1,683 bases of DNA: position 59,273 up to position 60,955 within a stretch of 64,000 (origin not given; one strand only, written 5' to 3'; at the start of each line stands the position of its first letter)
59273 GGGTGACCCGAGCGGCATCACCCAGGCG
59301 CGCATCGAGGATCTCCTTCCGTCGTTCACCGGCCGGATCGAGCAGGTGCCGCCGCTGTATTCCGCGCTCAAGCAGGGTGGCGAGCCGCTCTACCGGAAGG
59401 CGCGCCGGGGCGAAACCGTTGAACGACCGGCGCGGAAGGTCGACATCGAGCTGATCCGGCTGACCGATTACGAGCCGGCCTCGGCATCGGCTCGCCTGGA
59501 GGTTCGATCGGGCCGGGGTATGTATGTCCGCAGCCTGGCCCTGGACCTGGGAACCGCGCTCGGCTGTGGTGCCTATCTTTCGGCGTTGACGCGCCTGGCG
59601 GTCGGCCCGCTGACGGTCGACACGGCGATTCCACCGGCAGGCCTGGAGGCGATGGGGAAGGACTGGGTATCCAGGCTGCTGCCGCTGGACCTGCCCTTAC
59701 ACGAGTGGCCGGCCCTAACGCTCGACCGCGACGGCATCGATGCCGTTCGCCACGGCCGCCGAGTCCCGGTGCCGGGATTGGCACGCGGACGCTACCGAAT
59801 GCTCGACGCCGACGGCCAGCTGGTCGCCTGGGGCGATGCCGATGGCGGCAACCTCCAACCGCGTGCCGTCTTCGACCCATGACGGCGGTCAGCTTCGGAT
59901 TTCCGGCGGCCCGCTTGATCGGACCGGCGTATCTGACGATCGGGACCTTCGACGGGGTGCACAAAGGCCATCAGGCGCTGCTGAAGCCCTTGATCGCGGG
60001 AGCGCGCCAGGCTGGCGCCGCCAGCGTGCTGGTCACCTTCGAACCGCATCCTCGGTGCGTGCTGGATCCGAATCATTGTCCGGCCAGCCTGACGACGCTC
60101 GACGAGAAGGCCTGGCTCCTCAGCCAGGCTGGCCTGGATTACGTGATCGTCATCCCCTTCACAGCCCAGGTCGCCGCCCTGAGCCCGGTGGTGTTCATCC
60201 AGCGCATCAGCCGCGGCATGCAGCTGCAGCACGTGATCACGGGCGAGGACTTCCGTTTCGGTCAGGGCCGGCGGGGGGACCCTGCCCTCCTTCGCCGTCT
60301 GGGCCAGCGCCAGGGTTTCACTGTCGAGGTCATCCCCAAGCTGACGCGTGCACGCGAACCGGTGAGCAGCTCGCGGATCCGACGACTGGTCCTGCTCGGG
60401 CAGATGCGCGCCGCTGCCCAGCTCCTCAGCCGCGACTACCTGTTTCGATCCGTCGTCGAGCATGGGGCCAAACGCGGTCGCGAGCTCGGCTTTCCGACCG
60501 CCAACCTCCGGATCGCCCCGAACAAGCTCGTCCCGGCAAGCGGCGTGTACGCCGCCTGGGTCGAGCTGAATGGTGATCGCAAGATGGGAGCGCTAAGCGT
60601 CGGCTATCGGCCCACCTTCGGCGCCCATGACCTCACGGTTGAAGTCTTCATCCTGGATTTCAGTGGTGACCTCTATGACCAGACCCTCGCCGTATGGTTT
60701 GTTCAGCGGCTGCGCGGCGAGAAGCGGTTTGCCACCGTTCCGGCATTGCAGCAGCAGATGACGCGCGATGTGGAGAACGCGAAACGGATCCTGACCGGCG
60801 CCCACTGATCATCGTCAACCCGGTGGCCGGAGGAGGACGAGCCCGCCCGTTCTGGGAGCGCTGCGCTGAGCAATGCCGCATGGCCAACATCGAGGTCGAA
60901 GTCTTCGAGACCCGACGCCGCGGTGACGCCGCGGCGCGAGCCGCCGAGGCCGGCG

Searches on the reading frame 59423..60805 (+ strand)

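Call 46: search_protein_families(library=ncbifam, proteins=[window:59423-60805:+], max_evalue=1e-8)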
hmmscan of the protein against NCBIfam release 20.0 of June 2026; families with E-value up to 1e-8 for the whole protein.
window:59423-60805:+ (461 aa): 9 families
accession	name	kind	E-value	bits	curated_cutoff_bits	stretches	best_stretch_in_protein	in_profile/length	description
NF004160.0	PRK05627.1-3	equivalog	8.3e-99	330.3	295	1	166-459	14-321/325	bifunctional riboflavin kinase/FAD synthetase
NF004159.0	PRK05627.1-2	equivalog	6.7e-82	275.2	306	1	159-458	7-308/326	bifunctional riboflavin kinase/FAD synthetase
NF004163.0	PRK05627.1-6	equivalog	2.2e-73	247.1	315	1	170-458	19-308/313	bifunctional riboflavin kinase/FAD synthetase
NF004162.0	PRK05627.1-5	equivalog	5e-73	246.1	241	1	170-458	16-300/304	bifunctional riboflavin kinase/FAD synthetase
TIGR00083.1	ribF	equivalog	5.8e-73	245.8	184.35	1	171-457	2-289/290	riboflavin biosynthesis protein RibF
NF004161.0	PRK05627.1-4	equivalog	3e-66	223.7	461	1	168-456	19-310/324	bifunctional riboflavin kinase/FAD synthetase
NF004158.0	PRK05627.1-1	equivalog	2.5e-54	184.7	396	1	171-454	20-301/304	bifunctional riboflavin kinase/FAD synthetase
NF045965.1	RibF_rel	equivalog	5.1e-22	78.6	200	1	171-427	16-252/279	FAD synthase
NF005518.0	PRK07143.1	equivalog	1.8e-20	73.5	232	1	169-431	17-252/281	hypothetical protein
